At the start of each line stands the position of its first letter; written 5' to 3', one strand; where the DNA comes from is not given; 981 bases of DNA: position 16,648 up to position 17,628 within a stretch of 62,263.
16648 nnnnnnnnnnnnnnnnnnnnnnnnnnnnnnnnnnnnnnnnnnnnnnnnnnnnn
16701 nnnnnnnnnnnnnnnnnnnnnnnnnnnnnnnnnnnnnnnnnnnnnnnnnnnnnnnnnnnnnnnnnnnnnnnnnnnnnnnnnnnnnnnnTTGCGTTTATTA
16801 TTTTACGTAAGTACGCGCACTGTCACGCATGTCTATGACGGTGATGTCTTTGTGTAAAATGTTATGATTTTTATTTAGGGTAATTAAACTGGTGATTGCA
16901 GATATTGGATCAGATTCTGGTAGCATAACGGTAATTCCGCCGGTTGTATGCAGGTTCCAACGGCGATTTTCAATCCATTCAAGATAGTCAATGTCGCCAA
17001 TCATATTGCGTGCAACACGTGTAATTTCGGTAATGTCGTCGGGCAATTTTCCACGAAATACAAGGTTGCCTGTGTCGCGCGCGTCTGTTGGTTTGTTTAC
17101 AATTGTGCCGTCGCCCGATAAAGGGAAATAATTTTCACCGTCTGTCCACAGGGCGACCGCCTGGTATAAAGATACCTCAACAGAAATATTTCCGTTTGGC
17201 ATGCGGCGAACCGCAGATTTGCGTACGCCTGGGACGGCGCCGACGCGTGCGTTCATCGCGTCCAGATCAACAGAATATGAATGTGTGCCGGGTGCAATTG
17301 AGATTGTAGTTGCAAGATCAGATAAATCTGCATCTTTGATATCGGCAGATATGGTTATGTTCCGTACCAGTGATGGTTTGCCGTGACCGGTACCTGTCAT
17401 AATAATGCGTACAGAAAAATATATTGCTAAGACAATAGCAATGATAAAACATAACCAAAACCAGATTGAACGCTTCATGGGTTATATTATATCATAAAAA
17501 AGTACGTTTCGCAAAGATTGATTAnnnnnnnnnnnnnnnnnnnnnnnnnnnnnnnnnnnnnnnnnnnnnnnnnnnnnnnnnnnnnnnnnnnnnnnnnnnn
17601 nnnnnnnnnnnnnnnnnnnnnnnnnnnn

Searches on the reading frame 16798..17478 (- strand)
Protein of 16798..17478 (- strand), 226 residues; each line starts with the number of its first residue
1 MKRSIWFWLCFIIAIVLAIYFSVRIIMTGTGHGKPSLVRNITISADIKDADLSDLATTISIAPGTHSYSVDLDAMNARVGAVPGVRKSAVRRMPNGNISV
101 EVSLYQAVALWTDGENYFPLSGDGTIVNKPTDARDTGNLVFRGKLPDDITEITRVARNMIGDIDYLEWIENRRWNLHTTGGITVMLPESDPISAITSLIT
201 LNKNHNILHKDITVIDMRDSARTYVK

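Call 3: search_protein_families(library=pfam, proteins=[window:16798-17478:-], max_evalue=0.1)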
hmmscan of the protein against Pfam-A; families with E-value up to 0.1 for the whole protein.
window:16798-17478:- (226 aa): 2 families
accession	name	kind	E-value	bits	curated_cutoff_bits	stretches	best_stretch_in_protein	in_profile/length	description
PF03799.20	FtsQ_DivIB_C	-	1.9e-09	38.8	21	1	109-218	1-114/114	Cell division protein FtsQ/DivIB, C-terminal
PF08478.15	POTRA_1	-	0.033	14.9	23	1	38-102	3-66/69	POTRA domain, FtsQ-type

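Call 4: search_protein_families(library=ncbifam, proteins=[window:16798-17478:-], max_evalue=0.1)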
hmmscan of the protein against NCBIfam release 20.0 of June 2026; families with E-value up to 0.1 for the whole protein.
window:16798-17478:- (226 aa): 0 families
